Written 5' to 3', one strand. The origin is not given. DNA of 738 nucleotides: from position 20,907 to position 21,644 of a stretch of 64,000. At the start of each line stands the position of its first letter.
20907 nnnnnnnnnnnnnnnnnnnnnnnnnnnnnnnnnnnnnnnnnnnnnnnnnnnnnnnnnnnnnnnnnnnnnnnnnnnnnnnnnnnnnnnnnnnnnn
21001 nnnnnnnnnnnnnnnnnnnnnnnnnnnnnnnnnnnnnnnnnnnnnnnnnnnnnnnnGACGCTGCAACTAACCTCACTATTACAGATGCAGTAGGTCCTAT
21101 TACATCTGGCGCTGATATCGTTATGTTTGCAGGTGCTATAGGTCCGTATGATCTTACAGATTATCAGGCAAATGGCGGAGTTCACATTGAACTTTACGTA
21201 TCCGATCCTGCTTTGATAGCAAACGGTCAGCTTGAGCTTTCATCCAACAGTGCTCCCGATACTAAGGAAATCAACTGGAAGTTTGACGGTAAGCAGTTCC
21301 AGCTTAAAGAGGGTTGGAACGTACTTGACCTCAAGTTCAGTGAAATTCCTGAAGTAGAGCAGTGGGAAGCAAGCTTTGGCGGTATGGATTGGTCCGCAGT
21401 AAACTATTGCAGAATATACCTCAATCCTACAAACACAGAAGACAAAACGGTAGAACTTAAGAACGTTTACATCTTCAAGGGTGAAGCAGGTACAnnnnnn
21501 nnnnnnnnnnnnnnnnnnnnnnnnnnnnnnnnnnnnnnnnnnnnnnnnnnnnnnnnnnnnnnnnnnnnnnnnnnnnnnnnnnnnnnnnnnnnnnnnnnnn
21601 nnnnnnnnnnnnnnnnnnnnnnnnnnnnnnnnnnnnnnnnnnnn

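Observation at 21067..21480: Unassigned ~150-180-aa module repeated about 14 times in the locus and shared between enzyme A and the S-layer protein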

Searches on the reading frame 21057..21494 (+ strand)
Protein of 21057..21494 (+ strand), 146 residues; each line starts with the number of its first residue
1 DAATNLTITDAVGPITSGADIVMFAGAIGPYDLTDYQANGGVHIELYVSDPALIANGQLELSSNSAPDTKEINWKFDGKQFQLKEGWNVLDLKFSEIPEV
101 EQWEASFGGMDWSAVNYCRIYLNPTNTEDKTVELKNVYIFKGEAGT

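Call 11: search_solved_structures(query=A1, max_evalue=10, show_alignments=2)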
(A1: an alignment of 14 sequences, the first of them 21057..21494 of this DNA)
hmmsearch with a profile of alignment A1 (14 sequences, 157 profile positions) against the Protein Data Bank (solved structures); distinct sequences matched with E-value up to 10: 9.
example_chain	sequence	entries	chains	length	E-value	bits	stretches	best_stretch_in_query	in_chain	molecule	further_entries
8snb_3A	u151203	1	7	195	0.25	14.5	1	100-133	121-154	CFA20 domain-containing protein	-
7rro_XA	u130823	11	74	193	0.27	14.5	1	100-135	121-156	Cilia- and flagella-associated protein 20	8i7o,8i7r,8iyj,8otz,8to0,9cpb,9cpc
8g2z_0Q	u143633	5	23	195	0.3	14.3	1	101-138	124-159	CFAP20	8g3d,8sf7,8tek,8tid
6u42_3W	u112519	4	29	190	0.42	13.8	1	61-135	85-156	FAP20 | Cilia- and flagella-associated protein 20 | FAP147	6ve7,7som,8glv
9e78_X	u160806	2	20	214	0.53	13.5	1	100-129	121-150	CFAP20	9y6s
9iho_g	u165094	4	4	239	0.56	13.4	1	51-109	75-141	NESM (ESSS) subunit of mitochondrial NADH:ubiquinone oxidoreductase (Complex I)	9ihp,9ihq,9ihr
2c24_A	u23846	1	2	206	0.91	12.8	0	102-152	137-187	ENDOGLUCANASE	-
1wmx_A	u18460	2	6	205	0.91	12.7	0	102-152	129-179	COG3291: FOG: PKD repeat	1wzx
2qtv_D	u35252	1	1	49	1.5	12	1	101-120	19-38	Protein transport protein SEC31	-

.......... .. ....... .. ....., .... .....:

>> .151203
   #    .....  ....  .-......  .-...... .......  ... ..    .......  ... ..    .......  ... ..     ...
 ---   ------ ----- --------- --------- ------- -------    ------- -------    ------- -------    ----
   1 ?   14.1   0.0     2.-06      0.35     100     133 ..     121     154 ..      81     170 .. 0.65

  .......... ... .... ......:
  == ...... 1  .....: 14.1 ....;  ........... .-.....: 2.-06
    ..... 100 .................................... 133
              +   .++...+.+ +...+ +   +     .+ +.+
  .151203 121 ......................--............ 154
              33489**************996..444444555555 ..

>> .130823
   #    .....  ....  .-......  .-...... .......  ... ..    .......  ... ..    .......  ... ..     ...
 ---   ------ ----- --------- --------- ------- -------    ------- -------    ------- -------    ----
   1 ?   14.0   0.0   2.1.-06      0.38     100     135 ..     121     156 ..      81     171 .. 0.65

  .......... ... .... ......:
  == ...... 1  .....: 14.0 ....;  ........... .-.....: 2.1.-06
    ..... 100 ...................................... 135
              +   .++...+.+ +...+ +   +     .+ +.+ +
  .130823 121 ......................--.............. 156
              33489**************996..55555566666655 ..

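Call 12: search_protein_families(library=pfam, alignment_id=A1, max_evalue=10)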
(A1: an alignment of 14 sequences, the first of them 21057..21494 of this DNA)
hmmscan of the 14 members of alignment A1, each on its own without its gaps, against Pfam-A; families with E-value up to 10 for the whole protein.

A. member 1, window:21057-21494:+ (146 aa): 0 families

B. families by the number of members that match (of 14 scanned): 5 families
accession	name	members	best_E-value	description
PF18329.7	SGBP_B_XBD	1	7.2e-05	Surface glycan-binding protein B xyloglucan binding domain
PF03422.21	CBM_6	1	0.028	Carbohydrate binding module (family 6)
PF19417.4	RnlA_toxin_N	1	0.14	RNase LS, bacterial toxin N-terminal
PF18559.7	Exop_C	1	0.15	Galactose-binding domain-like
PF17809.6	UPA_2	1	0.24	UPA domain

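Call 23: predict_structure(alignment_id=A1)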
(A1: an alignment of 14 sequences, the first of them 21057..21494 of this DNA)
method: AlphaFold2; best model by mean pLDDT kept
length: 146 residues; sequences in the alignment: 14
mean_pLDDT: 80.3   pTM: 0.76
mean pLDDT of the five models: 80.3, 79.2, 77.3, 76.8, 73.1
residues with pLDDT >= 90: 37; 70-90: 72; 50-70: 33; < 50: 4
segments of 3 or more residues with pLDDT < 50: 1-3
pLDDT, mean of each block of 10 residues (from residue 1): 53 65 83 88 92 91 72 85 92 81 67 87 87 89 67
secondary structure, 60 per line:
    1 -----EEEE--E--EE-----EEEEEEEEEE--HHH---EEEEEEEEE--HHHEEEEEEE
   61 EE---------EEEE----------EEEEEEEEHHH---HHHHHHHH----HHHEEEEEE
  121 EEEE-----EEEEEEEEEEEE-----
elements in order: E6-9 E22-31 E40-48 E54-62 E72-75 E86-93 H100-107 E115-124 E130-141

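Call 25: fold_search(model_id=the predicted structure, library=pdb)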
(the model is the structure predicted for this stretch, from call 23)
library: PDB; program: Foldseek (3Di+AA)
matches with E <= 10: 1686; with E <= 0.001: 33
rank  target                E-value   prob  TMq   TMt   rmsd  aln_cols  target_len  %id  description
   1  1wmx_B                3.0e-05  1.00  0.63  0.49   5.2       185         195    9  Crystal Structure of Family 30 Carbohydrate Binding Module (released 2004-08-03)
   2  2c24_A                5.8e-05  1.00  0.60  0.52   4.8       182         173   12  FAMILY 30 CARBOHYDRATE-BINDING MODULE OF CELLULOSOMAL CELLULASE CEL9D- CEL44B OF CLOSTRIDIUM THERMOCELLUM (released 2005-11-22)
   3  1wmx_A                1.0e-04  1.00  0.62  0.54   5.4       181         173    8  Crystal Structure of Family 30 Carbohydrate Binding Module (released 2004-08-03)
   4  1wzx_A                1.3e-04  1.00  0.61  0.52   3.9       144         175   10  Crystal Structure of Family 30 Carbohydrate Binding Module. (released 2005-03-22)
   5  2c24_B                1.3e-04  1.00  0.56  0.48   6.7       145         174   12  FAMILY 30 CARBOHYDRATE-BINDING MODULE OF CELLULOSOMAL CELLULASE CEL9D- CEL44B OF CLOSTRIDIUM THERMOCELLUM (released 2005-11-22)
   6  4bq4_A                1.7e-04  1.00  0.54  0.13   6.8       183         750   12  Structural analysis of an exo-beta-agarase (released 2013-08-14)
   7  4bq3_A                1.9e-04  1.00  0.55  0.14   7.6       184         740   10  Structural analysis of an exo-beta-agarase (released 2013-08-14)
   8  4bq5_A                2.2e-04  1.00  0.54  0.13   8.0       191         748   12  Structural analysis of an exo-beta-agarase (released 2013-08-14)
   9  4bq3_C                2.7e-04  1.00  0.57  0.14   7.3       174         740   10  Structural analysis of an exo-beta-agarase (released 2013-08-14)
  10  6r3m_A                2.8e-04  1.00  0.49  0.42   8.4       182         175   10  Family 11 Carbohydrate-Binding Module from Clostridium thermocellum in complex with beta-1,3-1,4-mixed-linked tetrasac (released 2020-02-05)
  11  1wzx_B                3.2e-04  1.00  0.63  0.54   3.8       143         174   10  Crystal Structure of Family 30 Carbohydrate Binding Module. (released 2005-03-22)
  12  4bq2_C                3.4e-04  1.00  0.54  0.13   8.5       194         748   12  Structural analysis of an exo-beta-agarase (released 2013-08-14)
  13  4bq2_A                4.0e-04  1.00  0.51  0.13   8.4       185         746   12  Structural analysis of an exo-beta-agarase (released 2013-08-14)
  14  4ba6                  4.5e-04  1.00  0.47  0.52   5.6       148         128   13  High Resolution structure of the C-terminal family 65 Carbohydrate Binding Module (CBM65B) of endoglucanase Cel5A from E (released 2012-12-19)
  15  2lro_MODEL_1_A        4.8e-04  1.00  0.48  0.42   8.0       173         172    9  Solution structure, dynamics and binding studies of CtCBM11 (released 2013-02-06)
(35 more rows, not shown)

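Call 26: search_protein_representatives(alignment_id=A1)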
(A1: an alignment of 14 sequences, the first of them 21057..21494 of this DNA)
Query: 14 sequences, 157 profile positions. Proteins with E-value up to 0.001 (for the whole library): 2030; up to 1e-10: 1054; up to 1e-30: 296. The best 150 are listed.
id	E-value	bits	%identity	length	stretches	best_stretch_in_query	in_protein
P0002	0.0e+00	1021.9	-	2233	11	13-153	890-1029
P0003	0.0e+00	996.9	-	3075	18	9-153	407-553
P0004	1.4e-293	977.2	-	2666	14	4-153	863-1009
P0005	4.2e-249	832.7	-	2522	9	2-151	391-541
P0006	1.2e-244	818.2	-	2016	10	3-152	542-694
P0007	2.2e-223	749.1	-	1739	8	3-154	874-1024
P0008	1.0e-217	730.7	-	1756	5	13-156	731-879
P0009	1.1e-216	727.4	-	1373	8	2-152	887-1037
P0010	2.8e-208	700.0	-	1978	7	5-154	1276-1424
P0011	9.3e-207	695.1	-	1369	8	16-155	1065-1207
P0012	5.5e-201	676.3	-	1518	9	17-155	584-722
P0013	3.3e-198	667.3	-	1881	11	8-155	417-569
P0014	4.7e-196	660.3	-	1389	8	5-155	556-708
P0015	3.5e-195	657.5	-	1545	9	9-155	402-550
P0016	1.7e-193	652.0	-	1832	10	3-151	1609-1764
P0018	2.4e-156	531.3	-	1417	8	17-154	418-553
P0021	2.0e-147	502.3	-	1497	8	21-153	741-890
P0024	1.0e-140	480.5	-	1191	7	5-151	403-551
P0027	6.0e-136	465.0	-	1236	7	21-150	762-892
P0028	5.1e-128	439.2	-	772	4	4-150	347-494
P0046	1.0e-88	311.5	-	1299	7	11-136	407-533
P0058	1.2e-78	278.8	-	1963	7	13-152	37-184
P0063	6.7e-72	256.9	-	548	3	35-153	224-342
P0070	2.1e-68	245.6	-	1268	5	58-156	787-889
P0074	1.5e-67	242.8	-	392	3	10-150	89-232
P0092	2.0e-59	216.4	-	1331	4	11-154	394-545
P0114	4.6e-53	195.7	-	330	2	2-141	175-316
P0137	1.9e-47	177.4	-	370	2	8-154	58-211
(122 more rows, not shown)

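Call 32: search_protein_families(library=pfam, proteins=[P0028, P0074, P0114, P0137, P0003], max_evalue=1)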
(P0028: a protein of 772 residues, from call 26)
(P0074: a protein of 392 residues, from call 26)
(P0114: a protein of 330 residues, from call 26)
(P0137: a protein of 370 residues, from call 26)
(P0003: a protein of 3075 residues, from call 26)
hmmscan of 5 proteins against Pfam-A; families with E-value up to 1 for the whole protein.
P0028 (772 aa): 5 families
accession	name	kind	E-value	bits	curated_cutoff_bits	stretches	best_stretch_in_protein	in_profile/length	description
PF11631.14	DUF3255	-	0.00017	21.9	25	0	367-429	18-78/123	Protein of unknown function (DUF3255)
PF19127.6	Choline_bind_3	-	0.022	15.1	27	0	526-558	2-32/47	Choline-binding repeat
PF18338.7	BppL_N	-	0.079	13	25.8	0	382-397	10-25/25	Lower baseplate protein N-terminal domain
PF19765.4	DUF6252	-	0.26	12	27.2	1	498-561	23-86/124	Family of unknown function (DUF6252)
PF19717.4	DUF6212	-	0.43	9.9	26.4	0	128-146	156-174/395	Family of unknown function (DUF6212)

P0074 (392 aa): 4 families
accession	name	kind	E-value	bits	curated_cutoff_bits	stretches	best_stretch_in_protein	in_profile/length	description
PF20943.3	DUF4785_3rd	-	0.056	14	24.5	0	338-382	55-100/106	Domain of unknown function (DUF4785) C-terminal domain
PF05018.18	CFA20_dom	-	0.082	13.1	24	0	180-217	121-158/185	CFA20 domain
PF07865.16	DUF1652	-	0.24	11.7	23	0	212-243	27-58/67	Protein of unknown function (DUF1652)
PF11549.13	Sec31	-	0.94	9.9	25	0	186-199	24-37/50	Protein transport protein SEC31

P0114 (330 aa): 0 families

P0137 (370 aa): 0 families

P0003 (3075 aa): 7 families
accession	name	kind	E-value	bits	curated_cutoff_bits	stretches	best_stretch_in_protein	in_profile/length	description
PF18559.7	Exop_C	-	3.8e-10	40.2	26.1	1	595-682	41-126/155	Galactose-binding domain-like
PF18329.7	SGBP_B_XBD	-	2.6e-05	24.8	26.4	1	2977-3075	94-186/186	Surface glycan-binding protein B xyloglucan binding domain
PF14683.12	CBM-like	-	0.00059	20.2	27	1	2172-2205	108-143/160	Polysaccharide lyase family 4, domain III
PF17747.7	VID27_PH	-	0.001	19.7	23.2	1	1283-1336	8-62/109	VID27 PH-like domain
PF14438.12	SM-ATX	-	0.033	14.8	29.8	1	1612-1652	10-51/81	Ataxin 2 SM domain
PF01740.26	STAS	-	0.13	12.5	22.6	0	855-889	16-50/106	STAS domain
PF19717.4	DUF6212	-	0.55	9.5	26.4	0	2185-2210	156-181/395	Family of unknown function (DUF6212)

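Call 74: search_protein_families(library=pfam, alignment_id=A4, max_evalue=0.00001)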
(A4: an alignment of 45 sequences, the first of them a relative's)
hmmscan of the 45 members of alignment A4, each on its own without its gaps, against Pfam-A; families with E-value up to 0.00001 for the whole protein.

A. member 1, P0009 (1373 aa): 0 families

B. families by the number of members that match (of 45 scanned): 33 families (the first 25 are shown)
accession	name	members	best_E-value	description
PF13385.13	Laminin_G_3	4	5e-42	Concanavalin A-like lectin/glucanases superfamily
PF21582.3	CBM30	4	5.1e-10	Carbohydrate binding domain 30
PF02210.31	Laminin_G_2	3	6.9e-16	Laminin G domain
PF00150.24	Cellulase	3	9.6e-16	Cellulase (glycosyl hydrolase family 5)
PF18962.6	Por_Secre_tail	3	1.3e-11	Secretion system C-terminal sorting domain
PF14683.12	CBM-like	3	9e-11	Polysaccharide lyase family 4, domain III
PF00404.24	Dockerin_1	3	5.8e-09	Dockerin type I domain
PF19717.4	DUF6212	2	5.6e-09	Family of unknown function (DUF6212)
PF00054.30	Laminin_G_1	2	1.9e-08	Laminin G domain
PF21461.3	HL_N-beta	2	5.5e-07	Hyaluronate lyase, N-terminal beta-sheet domain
PF18911.6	PKD_4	1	4e-27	PKD domain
PF22352.2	K319L-like_PKD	1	3.6e-25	K319L-like, PKD domain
PF12708.12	Pect-lyase_RHGA_epim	1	1.3e-24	Rhamnogalacturonase A/epimerase, pectate lyase-like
PF14323.11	GxGYxYP_C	1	4.6e-20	GxGYxYP putative glycoside hydrolase C-terminal domain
PF02368.24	Big_2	1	2e-18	Bacterial Ig-like domain (group 2)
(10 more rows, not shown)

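Call 75: search_protein_families(library=pfam, proteins=[P0012, P0015, P0018, P0021, P0024, P0027, P0046], max_evalue=0.001)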
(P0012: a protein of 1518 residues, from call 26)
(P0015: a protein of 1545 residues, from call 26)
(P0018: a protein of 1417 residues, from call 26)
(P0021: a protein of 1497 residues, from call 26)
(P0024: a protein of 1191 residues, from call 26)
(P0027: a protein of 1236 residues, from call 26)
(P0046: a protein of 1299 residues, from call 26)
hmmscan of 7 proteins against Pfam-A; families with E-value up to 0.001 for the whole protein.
P0012 (1518 aa): 3 families
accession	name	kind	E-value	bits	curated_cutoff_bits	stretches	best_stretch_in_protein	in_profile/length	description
PF14683.12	CBM-like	-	9e-11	42.4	27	0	155-180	118-143/160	Polysaccharide lyase family 4, domain III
PF19717.4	DUF6212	-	5.6e-09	35.8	26.4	0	499-527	156-184/395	Family of unknown function (DUF6212)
PF00100.29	Zona_pellucida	-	1.5e-07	32.1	24.6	0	1176-1234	36-92/133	ZP-C domain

P0015 (1545 aa): 1 family
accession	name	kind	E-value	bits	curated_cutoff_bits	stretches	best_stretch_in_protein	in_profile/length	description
PF19157.5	DUF5839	-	4.6e-05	23.8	23.7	0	982-1007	9-34/83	Family of unknown function (DUF5839)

P0018 (1417 aa): 0 families

P0021 (1497 aa): 0 families

P0024 (1191 aa): 4 families
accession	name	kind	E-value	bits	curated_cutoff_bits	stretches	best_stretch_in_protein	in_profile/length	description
PF18559.7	Exop_C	-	7.2e-13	49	26.1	0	748-850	38-136/155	Galactose-binding domain-like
PF14683.12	CBM-like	-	4.5e-09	36.8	27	0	304-355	86-144/160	Polysaccharide lyase family 4, domain III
PF19717.4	DUF6212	-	7.3e-06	25.5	26.4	0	1112-1146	139-173/395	Family of unknown function (DUF6212)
PF14942.11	Muted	-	0.00016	22.3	26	0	1007-1084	22-101/146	Organelle biogenesis, Muted-like protein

P0027 (1236 aa): 1 family
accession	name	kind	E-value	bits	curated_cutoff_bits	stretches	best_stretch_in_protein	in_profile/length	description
PF14683.12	CBM-like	-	1.6e-06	28.5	27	0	123-186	77-146/160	Polysaccharide lyase family 4, domain III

P0046 (1299 aa): 0 families

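Call 77: search_protein_families(library=pfam, proteins=[P0092, P0058, P0063, P0016, P0070], max_evalue=0.001)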
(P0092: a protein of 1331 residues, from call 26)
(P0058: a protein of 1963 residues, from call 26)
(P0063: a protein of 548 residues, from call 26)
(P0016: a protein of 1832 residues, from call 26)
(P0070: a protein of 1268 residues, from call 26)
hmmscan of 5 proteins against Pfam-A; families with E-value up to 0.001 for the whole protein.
P0092 (1331 aa): 5 families
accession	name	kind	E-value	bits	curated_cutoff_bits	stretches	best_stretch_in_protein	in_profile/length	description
PF14323.11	GxGYxYP_C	-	4.6e-20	72.9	27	1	1101-1228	1-125/242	GxGYxYP putative glycoside hydrolase C-terminal domain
PF00404.24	Dockerin_1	-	5.8e-09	36.5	22.9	1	707-761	2-57/57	Dockerin type I domain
PF20957.2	GxGYxYP_N_2nd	-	3.6e-06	27.4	24.5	1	857-942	3-67/68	GxGYxYP_N second domain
PF16216.10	GxGYxYP_N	-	0.0001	22.4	23.9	1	794-850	18-71/72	GxGYxYP_N 1st domain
PF21582.3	CBM30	-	0.00052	20.4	27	0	487-521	116-150/170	Carbohydrate binding domain 30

P0058 (1963 aa): 1 family
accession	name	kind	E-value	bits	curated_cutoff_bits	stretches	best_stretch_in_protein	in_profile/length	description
PF21582.3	CBM30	-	4.9e-09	36.8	27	0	976-1034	114-169/170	Carbohydrate binding domain 30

P0063 (548 aa): 0 families

P0016 (1832 aa): 2 families
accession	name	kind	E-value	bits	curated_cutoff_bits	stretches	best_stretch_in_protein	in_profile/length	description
PF21582.3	CBM30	-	3e-18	66.8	27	0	1622-1764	21-169/170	Carbohydrate binding domain 30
PF18329.7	SGBP_B_XBD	-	1.9e-10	41.6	26.4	0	815-911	81-182/186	Surface glycan-binding protein B xyloglucan binding domain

P0070 (1268 aa): 2 families
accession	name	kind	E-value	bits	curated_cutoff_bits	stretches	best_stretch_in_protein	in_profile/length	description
PF21582.3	CBM30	-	1.6e-05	25.4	27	0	149-215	105-169/170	Carbohydrate binding domain 30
PF00404.24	Dockerin_1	-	0.00097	19.7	22.9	0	1213-1265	2-56/57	Dockerin type I domain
